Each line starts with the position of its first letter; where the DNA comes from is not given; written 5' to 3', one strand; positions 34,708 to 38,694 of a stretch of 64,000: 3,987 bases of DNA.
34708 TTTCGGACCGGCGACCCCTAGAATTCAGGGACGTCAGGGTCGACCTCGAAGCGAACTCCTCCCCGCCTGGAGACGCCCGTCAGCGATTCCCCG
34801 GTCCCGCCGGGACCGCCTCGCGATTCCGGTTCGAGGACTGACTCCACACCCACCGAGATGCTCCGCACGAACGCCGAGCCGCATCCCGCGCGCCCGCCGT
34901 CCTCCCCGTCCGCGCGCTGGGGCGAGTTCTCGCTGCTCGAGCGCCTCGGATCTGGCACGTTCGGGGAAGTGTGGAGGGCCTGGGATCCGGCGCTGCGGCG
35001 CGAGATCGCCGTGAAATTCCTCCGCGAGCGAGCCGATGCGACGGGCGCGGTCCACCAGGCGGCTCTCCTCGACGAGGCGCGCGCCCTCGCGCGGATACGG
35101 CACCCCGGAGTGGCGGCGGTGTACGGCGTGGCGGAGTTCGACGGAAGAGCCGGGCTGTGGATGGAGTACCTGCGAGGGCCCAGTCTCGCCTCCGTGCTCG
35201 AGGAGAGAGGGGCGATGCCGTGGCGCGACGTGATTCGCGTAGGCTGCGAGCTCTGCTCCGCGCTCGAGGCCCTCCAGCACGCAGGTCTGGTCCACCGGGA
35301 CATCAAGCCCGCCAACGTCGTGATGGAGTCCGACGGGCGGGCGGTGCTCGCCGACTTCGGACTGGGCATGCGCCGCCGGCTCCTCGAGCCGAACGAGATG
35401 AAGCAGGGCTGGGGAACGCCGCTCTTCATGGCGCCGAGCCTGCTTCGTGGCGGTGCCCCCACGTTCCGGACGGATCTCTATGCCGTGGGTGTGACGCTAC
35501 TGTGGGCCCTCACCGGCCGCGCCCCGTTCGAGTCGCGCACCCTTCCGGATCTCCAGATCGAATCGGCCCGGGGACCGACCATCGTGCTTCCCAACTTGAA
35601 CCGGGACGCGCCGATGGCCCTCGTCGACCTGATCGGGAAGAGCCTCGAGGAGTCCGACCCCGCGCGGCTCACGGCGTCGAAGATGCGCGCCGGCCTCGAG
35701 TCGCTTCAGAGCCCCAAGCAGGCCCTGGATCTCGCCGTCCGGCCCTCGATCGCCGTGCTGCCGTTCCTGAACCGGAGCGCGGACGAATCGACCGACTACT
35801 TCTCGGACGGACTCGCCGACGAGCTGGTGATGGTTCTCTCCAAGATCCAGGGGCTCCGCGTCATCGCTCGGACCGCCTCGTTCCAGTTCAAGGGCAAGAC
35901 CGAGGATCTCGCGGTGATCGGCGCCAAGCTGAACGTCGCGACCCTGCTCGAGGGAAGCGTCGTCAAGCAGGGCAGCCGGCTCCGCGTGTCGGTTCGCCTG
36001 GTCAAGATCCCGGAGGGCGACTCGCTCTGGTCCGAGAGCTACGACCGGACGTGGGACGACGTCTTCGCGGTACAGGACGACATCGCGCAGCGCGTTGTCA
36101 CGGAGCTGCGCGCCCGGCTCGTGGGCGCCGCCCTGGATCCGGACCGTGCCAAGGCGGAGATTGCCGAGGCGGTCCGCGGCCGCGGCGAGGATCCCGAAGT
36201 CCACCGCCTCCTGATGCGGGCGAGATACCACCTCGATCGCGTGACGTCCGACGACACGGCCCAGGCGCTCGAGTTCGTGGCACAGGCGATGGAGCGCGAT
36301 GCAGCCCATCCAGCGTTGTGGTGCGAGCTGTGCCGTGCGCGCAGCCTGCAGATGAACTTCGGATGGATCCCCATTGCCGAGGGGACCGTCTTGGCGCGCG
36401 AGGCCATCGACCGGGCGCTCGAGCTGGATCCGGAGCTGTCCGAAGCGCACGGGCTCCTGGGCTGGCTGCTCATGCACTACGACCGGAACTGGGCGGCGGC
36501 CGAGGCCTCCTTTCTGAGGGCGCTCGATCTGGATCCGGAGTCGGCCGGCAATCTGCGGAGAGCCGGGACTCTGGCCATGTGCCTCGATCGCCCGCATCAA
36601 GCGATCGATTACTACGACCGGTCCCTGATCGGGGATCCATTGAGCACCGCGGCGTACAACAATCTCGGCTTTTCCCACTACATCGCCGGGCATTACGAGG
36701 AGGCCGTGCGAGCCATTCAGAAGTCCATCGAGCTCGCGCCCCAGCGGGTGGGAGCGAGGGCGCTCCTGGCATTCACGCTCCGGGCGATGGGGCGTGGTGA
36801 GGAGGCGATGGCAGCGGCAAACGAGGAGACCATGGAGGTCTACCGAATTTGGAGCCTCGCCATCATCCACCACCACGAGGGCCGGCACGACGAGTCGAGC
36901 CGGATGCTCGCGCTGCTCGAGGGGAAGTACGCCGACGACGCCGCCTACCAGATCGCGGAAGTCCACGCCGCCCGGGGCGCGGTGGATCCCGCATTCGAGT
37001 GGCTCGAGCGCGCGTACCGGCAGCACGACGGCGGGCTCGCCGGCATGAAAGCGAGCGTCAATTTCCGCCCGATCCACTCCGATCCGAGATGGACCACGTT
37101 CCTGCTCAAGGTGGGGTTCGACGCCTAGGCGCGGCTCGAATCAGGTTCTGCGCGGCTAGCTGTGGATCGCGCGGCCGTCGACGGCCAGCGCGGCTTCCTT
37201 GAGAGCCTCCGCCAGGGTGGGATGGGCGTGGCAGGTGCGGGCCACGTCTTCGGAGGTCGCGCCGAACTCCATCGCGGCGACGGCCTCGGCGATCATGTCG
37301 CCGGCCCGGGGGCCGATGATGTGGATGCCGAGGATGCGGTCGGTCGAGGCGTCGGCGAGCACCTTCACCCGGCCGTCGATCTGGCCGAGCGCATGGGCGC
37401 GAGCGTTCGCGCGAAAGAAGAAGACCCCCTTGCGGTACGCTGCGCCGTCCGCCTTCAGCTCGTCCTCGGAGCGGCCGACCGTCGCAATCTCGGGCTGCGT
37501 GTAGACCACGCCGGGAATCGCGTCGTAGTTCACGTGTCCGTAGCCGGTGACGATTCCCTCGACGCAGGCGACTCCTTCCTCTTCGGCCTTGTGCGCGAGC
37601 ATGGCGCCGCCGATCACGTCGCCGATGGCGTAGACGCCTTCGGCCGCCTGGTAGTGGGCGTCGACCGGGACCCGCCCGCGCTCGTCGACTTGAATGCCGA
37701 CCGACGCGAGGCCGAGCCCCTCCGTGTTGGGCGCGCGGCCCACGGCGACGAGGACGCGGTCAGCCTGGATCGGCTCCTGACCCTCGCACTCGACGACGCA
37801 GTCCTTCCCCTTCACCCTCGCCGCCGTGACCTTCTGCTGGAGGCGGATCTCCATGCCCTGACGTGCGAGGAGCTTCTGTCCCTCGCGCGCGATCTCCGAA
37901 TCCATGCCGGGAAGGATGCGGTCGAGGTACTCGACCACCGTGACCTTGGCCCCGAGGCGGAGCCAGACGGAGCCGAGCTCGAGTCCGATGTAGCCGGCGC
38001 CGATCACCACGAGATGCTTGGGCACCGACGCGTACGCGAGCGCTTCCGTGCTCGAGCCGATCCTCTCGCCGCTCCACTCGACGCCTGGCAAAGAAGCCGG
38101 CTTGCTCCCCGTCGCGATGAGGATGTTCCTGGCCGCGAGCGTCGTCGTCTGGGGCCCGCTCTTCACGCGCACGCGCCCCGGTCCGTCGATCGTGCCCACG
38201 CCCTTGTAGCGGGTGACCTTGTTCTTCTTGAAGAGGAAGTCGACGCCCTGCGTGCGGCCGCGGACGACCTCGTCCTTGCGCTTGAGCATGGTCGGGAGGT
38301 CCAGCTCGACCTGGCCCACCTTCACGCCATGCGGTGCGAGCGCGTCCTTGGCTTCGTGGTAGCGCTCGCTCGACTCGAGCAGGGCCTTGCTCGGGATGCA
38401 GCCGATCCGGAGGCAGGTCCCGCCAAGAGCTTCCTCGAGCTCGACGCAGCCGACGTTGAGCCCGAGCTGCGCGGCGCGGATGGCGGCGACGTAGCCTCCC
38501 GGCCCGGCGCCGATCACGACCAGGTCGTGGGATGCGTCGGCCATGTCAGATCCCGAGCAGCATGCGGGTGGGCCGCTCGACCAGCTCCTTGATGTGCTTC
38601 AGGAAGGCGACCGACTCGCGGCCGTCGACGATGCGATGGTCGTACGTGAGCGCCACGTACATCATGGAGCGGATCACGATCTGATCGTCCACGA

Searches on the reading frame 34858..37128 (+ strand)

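Call 63: search_protein_families(library=pfam, proteins=[window:34858-37128:+], max_evalue=0.0001)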
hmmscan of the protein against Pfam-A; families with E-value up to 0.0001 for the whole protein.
window:34858-37128:+ (756 aa): 15 families
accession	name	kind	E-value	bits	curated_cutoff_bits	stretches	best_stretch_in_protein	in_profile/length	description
PF00069.31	Pkinase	-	3.5e-38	132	31.7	1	25-276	2-257/263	Protein kinase domain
PF07714.23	PK_Tyr_Ser-Thr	-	2.8e-26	92.8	23.1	1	26-276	3-254/258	Protein tyrosine and serine/threonine kinase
PF07719.23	TPR_2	-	2.6e-12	46.3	27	1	598-629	2-33/34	Tetratricopeptide repeat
PF13431.12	TPR_17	-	4.6e-12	45.6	24.4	0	585-617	1-33/34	Tetratricopeptide repeat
PF00515.34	TPR_1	-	5.2e-12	45.5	27.8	1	599-629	3-33/34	Tetratricopeptide repeat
PF14559.12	TPR_19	-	9.7e-12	45.5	25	0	610-653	4-47/68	Tetratricopeptide repeat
PF13424.12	TPR_12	-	3.3e-08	34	30.1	0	598-647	4-54/77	Tetratricopeptide repeat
PF13181.12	TPR_8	-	1.1e-07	31.8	25.7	0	599-629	3-33/34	Tetratricopeptide repeat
PF13428.12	TPR_14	-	2.4e-06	28.1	23.5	0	603-638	7-42/44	Tetratricopeptide repeat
PF12895.13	ANAPC3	-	4.9e-06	27.2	27.2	0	583-654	9-79/82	Anaphase-promoting complex, cyclosome, subunit 3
PF13432.12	TPR_16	-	5e-06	27.3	32.7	0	569-629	3-63/65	Tetratricopeptide repeat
PF03109.22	ABC1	-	6.3e-06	25.9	22.9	1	99-169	144-213/244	ABC1 atypical kinase-like domain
PF23914.1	TPR_CcmH_CycH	-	1.1e-05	25.7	42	0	521-629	43-153/158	Cytochrome c-type biogenesis protein H TPR domain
PF17667.7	Pkinase_fungal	-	3.4e-05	23.2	24.1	1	135-210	298-379/387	Fungal protein kinase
PF14531.12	Kinase-like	-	5.3e-05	23.1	25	1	138-226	160-253/289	Kinase-like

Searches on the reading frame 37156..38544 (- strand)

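Call 63: search_protein_families(library=pfam, proteins=[window:37156-38544:-], max_evalue=0.0001)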
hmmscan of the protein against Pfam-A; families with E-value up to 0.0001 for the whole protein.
window:37156-38544:- (462 aa): 8 families
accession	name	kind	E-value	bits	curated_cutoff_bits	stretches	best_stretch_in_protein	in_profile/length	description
PF07992.20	Pyr_redox_2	-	2.5e-70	237.6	26.1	1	7-324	2-291/291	Pyridine nucleotide-disulphide oxidoreductase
PF02852.28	Pyr_redox_dim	-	1.2e-37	128.9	25.3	1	343-452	1-110/110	Pyridine nucleotide-disulphide oxidoreductase, dimerisation domain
PF00070.33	Pyr_redox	-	4.2e-23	82.1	22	1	177-248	1-72/82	Pyridine nucleotide-disulphide oxidoreductase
PF00890.30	FAD_binding_2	-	7.6e-10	39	20.4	1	7-43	1-37/414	FAD binding domain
PF13738.12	Pyr_redox_3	-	4.8e-09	36.3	30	1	133-308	120-305/305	Pyridine nucleotide-disulphide oxidoreductase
PF03486.20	HI0933_like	-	2.6e-07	30.8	50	0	7-41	2-36/244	HI0933-like protein Rossmann domain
PF12831.13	FAD_oxidored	-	9.9e-07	28.8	27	1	7-44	1-38/416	FAD dependent oxidoreductase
PF01134.28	GIDA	-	2.7e-06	27.2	22.1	1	7-56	1-47/391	Glucose inhibited division protein A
